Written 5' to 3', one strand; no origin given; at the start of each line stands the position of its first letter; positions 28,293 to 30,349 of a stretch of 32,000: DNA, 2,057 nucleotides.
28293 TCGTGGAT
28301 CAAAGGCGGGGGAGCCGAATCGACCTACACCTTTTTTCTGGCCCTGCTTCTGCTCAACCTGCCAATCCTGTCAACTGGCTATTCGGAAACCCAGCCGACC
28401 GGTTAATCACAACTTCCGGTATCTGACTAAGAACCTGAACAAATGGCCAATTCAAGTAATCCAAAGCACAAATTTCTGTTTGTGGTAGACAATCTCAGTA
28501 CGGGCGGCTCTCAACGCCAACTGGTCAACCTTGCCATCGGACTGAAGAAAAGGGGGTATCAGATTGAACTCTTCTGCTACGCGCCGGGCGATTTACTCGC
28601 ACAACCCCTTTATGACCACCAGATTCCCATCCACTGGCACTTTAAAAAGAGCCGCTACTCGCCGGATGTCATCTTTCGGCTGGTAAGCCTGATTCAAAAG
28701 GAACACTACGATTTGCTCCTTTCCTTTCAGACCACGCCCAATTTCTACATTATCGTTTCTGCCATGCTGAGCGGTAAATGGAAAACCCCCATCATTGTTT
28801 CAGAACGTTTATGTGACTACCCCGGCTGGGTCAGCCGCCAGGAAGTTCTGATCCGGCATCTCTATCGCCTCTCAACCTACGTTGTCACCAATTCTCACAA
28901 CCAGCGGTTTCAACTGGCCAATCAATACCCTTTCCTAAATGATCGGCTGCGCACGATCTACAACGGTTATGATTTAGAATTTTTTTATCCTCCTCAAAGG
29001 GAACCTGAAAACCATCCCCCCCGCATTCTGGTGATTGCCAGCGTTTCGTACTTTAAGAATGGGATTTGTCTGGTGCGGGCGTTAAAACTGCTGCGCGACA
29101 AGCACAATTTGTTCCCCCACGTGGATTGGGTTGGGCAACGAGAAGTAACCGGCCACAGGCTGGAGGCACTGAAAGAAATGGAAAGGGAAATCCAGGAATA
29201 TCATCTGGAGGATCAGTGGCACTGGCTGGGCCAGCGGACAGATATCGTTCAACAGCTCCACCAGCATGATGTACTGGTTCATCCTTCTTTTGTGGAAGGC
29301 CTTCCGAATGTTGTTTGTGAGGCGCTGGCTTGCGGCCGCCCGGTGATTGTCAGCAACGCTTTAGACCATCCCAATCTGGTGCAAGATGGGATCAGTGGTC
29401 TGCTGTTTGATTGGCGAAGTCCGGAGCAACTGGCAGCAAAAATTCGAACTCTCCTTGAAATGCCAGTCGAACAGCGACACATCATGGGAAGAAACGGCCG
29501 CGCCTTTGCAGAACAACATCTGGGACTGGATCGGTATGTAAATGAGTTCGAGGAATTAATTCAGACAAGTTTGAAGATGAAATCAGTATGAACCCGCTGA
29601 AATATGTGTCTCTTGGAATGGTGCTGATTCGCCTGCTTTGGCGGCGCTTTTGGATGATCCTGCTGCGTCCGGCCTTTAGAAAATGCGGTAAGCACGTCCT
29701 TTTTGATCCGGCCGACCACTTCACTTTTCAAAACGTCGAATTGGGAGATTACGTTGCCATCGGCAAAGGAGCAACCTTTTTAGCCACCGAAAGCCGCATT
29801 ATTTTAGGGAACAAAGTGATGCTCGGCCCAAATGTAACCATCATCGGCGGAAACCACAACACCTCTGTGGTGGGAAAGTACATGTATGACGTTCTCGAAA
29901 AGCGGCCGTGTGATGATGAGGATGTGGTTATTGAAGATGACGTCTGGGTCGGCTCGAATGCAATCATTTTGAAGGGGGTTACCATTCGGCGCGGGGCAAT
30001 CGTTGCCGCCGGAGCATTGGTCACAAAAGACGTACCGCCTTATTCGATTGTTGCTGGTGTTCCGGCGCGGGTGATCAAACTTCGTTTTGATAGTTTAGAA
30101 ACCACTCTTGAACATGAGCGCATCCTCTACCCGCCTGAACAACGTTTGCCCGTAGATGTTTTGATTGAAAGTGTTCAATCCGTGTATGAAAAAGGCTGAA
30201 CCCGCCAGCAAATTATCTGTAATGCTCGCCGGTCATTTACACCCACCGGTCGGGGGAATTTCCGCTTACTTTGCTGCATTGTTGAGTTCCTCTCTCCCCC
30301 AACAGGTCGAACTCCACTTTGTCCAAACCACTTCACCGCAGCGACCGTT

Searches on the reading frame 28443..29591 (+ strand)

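Call 12: search_protein_families(library=pfam, proteins=[window:28443-29591:+])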
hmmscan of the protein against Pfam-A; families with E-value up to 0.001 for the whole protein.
window:28443-29591:+ (382 aa): 7 families
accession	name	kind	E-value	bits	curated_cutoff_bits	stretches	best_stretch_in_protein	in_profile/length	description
PF00534.26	Glycos_transf_1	-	1.7e-27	96.5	26.4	1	187-354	10-171/172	Glycosyl transferases group 1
PF13692.12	Glyco_trans_1_4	-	6.3e-25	88.5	27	1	193-339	2-141/142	Glycosyl transferases group 1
PF13439.12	Glyco_transf_4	-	1.5e-20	74.4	28.5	1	21-179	2-169/170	Glycosyltransferase Family 4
PF13579.12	Glyco_trans_4_4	-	1.1e-09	39.3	29.7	1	21-175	1-158/158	Glycosyl transferase 4-like domain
PF20706.3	GT4-conflict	-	9.5e-09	35.1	26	1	177-305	182-312/385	Family 4 Glycosyltransferase in conflict systems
PF13524.12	Glyco_trans_1_2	-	1.6e-06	28.6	25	1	285-360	61-133/144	Glycosyl transferase-like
PF13477.12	Glyco_trans_4_2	-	1.9e-05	25.3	23.4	1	29-112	15-99/139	Glycosyl transferase 4-like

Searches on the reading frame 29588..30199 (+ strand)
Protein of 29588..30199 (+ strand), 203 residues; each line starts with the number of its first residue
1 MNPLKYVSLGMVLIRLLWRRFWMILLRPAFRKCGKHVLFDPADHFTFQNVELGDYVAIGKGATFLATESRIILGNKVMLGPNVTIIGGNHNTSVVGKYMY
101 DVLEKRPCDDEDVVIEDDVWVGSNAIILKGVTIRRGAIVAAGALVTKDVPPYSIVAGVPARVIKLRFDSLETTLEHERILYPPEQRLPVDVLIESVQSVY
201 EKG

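Call 69: search_protein_families(library=pfam, proteins=[window:29588-30199:+], max_evalue=0.0001)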
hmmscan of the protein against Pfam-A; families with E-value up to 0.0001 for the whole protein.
window:29588-30199:+ (203 aa): 2 families
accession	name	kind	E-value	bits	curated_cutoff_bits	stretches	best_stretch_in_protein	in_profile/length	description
PF00132.30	Hexapep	-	1.3e-13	50.4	27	1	112-147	1-36/36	Bacterial transferase hexapeptide (six repeats)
PF14602.12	Hexapep_2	-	1.7e-09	37.7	27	1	113-147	2-34/34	Hexapeptide repeat of succinyl-transferase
